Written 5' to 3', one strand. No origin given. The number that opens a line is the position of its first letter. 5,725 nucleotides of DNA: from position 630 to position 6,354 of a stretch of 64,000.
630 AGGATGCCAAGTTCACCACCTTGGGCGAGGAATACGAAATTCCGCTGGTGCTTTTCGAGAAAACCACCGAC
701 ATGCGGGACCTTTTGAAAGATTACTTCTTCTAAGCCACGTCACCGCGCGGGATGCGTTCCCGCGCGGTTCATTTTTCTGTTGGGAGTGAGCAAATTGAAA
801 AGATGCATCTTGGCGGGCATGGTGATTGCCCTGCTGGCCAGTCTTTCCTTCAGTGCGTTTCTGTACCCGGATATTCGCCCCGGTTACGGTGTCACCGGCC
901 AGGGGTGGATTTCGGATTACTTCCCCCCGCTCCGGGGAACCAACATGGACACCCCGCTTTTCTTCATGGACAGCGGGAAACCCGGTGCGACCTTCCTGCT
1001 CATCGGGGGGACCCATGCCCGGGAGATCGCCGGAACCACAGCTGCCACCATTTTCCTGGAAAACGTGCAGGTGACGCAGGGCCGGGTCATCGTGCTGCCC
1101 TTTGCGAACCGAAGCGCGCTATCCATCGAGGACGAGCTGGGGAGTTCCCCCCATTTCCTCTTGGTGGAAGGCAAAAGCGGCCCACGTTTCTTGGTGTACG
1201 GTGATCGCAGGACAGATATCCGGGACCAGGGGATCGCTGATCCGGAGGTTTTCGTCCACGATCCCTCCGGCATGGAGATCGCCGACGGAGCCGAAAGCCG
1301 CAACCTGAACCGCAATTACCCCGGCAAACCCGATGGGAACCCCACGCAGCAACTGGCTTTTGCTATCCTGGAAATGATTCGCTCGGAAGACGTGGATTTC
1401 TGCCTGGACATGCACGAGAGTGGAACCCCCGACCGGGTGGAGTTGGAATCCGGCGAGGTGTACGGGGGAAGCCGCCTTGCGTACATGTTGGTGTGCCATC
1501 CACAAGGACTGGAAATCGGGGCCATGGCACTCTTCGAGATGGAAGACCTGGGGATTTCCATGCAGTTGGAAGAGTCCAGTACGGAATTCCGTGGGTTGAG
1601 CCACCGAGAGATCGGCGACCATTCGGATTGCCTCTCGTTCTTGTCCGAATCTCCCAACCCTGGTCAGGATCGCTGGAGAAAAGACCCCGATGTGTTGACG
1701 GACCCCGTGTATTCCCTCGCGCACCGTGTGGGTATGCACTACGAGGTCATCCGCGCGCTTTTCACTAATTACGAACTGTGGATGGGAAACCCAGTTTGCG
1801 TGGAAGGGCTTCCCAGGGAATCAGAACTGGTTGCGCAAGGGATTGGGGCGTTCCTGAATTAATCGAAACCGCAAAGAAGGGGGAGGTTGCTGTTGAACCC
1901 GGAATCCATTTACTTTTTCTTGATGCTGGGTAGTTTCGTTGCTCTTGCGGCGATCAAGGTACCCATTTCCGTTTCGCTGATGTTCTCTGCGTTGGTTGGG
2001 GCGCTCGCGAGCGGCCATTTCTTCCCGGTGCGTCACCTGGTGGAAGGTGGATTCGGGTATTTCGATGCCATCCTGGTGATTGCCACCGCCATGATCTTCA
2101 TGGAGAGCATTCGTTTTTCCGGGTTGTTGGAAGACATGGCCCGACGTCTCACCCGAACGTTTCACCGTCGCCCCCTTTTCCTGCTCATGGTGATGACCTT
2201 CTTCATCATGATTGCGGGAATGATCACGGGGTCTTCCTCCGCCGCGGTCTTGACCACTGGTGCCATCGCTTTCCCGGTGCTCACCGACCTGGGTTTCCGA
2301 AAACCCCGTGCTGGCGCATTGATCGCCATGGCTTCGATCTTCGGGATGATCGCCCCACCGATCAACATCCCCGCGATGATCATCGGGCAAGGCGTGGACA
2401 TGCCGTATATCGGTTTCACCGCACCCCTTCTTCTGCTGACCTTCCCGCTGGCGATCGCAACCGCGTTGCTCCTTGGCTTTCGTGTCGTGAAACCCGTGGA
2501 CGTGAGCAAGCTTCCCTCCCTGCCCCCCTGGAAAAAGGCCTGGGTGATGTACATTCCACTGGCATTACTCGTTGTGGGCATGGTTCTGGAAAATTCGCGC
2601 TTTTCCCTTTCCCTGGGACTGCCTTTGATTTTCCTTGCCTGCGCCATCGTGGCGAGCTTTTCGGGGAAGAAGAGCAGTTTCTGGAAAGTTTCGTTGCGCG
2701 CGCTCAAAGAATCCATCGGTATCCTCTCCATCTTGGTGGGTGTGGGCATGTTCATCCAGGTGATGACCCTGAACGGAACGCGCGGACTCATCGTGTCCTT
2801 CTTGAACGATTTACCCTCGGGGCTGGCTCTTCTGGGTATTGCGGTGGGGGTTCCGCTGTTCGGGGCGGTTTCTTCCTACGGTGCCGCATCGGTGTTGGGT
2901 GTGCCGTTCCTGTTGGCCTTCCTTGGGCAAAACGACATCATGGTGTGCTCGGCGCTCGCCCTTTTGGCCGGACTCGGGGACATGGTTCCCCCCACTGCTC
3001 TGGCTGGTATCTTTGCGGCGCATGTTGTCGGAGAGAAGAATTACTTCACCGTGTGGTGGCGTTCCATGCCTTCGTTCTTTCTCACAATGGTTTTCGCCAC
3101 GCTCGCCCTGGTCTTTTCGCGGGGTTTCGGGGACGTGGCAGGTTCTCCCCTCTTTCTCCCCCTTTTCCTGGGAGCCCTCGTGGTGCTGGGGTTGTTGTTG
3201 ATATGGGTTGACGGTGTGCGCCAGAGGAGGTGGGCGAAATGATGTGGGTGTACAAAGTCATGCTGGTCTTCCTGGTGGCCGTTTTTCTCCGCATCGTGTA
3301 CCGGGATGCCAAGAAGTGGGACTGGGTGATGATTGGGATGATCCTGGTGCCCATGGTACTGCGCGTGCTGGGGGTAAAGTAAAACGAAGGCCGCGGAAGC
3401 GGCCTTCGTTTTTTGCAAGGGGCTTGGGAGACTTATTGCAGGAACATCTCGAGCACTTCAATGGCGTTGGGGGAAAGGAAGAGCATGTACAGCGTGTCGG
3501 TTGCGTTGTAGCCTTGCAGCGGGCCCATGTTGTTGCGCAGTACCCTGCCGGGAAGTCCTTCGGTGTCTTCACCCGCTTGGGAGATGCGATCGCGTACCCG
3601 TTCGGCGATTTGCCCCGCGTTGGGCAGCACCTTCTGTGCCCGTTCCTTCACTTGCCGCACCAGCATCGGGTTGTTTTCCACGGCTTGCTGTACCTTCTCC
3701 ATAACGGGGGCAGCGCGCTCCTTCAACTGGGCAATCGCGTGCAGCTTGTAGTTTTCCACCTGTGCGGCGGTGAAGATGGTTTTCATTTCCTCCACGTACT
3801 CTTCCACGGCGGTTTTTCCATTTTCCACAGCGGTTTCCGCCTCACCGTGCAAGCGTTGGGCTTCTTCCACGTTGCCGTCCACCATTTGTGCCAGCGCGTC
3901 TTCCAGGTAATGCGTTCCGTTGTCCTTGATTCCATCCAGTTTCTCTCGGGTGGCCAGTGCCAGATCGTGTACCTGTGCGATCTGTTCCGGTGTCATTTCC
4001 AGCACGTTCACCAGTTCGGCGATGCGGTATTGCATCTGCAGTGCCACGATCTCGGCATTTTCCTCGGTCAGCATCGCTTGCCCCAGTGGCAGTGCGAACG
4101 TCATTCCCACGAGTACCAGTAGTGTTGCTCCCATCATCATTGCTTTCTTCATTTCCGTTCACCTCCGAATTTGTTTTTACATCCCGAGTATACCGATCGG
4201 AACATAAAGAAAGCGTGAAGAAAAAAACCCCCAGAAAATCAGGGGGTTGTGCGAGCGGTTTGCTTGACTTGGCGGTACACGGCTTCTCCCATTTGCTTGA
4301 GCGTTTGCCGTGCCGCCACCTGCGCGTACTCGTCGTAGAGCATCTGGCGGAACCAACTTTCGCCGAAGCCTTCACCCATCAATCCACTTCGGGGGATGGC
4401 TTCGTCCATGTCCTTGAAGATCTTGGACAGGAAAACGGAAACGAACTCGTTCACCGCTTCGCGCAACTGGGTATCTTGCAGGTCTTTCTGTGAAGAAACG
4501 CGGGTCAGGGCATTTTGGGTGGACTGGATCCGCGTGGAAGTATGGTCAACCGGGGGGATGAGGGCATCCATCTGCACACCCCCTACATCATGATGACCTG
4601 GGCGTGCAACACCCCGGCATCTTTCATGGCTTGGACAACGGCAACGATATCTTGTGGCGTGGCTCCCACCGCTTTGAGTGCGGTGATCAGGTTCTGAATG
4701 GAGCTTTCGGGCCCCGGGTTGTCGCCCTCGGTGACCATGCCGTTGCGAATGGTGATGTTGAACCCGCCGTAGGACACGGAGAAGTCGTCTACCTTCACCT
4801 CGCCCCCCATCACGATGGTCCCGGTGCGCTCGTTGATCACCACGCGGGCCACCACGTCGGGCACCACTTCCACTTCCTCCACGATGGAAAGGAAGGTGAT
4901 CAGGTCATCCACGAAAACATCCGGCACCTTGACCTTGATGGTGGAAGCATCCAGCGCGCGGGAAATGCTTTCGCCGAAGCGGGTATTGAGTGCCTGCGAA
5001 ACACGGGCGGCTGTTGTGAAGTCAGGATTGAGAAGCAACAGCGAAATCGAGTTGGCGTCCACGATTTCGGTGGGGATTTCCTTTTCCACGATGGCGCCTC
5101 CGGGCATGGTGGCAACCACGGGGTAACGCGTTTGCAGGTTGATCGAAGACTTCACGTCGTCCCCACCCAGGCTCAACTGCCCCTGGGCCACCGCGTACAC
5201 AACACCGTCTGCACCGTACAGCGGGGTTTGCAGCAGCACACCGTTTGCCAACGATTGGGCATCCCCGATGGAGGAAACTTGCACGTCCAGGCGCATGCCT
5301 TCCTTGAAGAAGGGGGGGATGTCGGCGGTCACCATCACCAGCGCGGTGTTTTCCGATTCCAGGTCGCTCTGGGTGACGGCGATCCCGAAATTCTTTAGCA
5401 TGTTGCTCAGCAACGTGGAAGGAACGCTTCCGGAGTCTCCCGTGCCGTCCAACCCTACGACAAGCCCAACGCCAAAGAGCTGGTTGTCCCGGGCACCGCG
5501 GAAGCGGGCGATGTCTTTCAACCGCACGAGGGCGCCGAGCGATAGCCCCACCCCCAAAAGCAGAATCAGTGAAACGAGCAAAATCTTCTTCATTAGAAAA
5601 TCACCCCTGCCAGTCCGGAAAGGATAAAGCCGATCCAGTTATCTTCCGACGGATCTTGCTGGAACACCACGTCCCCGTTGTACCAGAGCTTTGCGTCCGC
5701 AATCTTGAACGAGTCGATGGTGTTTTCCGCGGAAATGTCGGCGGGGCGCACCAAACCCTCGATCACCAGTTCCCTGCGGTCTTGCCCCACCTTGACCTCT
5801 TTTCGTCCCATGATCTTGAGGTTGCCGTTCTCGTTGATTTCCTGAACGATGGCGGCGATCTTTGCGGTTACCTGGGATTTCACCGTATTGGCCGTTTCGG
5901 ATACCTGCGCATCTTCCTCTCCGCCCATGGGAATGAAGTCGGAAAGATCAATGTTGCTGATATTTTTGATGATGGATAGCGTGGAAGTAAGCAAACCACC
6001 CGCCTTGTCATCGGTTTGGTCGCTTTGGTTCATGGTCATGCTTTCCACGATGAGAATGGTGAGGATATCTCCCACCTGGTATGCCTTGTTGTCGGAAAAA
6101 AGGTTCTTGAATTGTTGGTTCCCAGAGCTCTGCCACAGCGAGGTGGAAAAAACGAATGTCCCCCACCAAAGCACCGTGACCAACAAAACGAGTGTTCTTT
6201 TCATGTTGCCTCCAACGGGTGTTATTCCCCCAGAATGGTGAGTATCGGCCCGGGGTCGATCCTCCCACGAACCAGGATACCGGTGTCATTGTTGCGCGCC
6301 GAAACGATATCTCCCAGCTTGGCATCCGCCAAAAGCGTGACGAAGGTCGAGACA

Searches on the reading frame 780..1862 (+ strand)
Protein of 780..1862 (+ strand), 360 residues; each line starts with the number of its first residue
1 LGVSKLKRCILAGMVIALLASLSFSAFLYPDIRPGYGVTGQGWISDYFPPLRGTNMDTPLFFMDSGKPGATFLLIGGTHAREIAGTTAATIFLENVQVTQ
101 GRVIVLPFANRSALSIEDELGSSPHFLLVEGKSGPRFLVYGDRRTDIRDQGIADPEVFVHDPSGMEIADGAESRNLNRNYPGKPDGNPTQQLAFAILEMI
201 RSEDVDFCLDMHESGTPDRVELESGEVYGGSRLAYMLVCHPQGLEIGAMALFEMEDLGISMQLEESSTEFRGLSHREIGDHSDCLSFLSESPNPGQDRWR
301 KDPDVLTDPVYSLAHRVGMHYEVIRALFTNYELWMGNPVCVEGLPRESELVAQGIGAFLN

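Call 33: search_protein_families(library=pfam, proteins=[window:780-1862:+], max_evalue=0.00001)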
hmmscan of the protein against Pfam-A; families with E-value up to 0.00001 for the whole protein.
window:780-1862:+ (360 aa): 1 family
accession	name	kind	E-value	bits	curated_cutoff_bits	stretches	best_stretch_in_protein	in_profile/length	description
PF24827.1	AstE_AspA_cat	-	8.7e-09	35.6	25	0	172-215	56-107/192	Succinylglutamate desuccinylase/Aspartoacylase catalytic domain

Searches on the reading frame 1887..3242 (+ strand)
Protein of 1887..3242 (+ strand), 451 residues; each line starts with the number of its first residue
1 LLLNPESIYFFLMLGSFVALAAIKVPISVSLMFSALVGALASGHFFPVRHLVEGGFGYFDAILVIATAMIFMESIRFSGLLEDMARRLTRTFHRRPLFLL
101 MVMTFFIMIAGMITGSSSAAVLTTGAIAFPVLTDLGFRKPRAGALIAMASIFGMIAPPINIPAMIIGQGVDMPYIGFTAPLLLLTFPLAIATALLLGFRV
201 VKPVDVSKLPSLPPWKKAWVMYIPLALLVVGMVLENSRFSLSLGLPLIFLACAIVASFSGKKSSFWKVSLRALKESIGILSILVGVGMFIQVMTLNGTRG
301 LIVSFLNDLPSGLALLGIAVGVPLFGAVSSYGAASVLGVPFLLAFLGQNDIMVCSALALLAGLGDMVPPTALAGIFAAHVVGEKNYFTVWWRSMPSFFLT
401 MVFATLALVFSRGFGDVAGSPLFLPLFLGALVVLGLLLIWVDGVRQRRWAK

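Call 33: search_protein_families(library=pfam, proteins=[window:1887-3242:+], max_evalue=0.00001)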
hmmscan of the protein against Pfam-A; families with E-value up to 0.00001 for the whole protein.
window:1887-3242:+ (451 aa): 1 family
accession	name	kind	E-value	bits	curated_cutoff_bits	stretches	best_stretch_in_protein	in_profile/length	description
PF06808.19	DctM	-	1.8e-16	60.4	23.8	1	14-409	1-407/413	Tripartite ATP-independent periplasmic transporter, DctM component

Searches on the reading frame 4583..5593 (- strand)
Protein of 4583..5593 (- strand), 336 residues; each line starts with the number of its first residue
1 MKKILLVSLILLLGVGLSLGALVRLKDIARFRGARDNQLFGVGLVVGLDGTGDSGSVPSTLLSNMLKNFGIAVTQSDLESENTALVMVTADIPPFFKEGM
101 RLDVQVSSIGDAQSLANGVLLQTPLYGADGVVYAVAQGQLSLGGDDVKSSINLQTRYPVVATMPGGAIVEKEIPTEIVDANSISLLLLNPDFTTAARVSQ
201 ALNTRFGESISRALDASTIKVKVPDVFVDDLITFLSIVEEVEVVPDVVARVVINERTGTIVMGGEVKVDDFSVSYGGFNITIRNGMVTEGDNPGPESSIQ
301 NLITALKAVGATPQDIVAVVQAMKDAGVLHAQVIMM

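Call 33: search_protein_families(library=pfam, proteins=[window:4583-5593:-], max_evalue=0.00001)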
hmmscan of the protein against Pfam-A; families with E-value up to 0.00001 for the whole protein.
window:4583-5593:- (336 aa): 1 family
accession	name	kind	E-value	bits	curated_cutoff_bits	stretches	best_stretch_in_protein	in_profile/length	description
PF02119.21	FlgI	-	2.8e-101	339.3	25.3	2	24-288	1-270/343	Flagellar P-ring protein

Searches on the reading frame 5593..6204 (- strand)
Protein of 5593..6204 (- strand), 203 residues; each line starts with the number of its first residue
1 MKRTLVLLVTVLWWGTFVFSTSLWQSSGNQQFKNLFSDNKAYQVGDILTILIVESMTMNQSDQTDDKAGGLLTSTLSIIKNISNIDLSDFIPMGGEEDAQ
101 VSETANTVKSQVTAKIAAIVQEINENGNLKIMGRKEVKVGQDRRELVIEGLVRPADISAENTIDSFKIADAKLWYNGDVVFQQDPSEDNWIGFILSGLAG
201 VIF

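Call 33: search_protein_families(library=pfam, proteins=[window:5593-6204:-], max_evalue=0.00001)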
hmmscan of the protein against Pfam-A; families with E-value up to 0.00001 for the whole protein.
window:5593-6204:- (203 aa): 1 family
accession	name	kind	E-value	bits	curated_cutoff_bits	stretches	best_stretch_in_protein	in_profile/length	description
PF02107.21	FlgH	-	3.2e-39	134.8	27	1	21-192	5-164/172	Flagellar L-ring protein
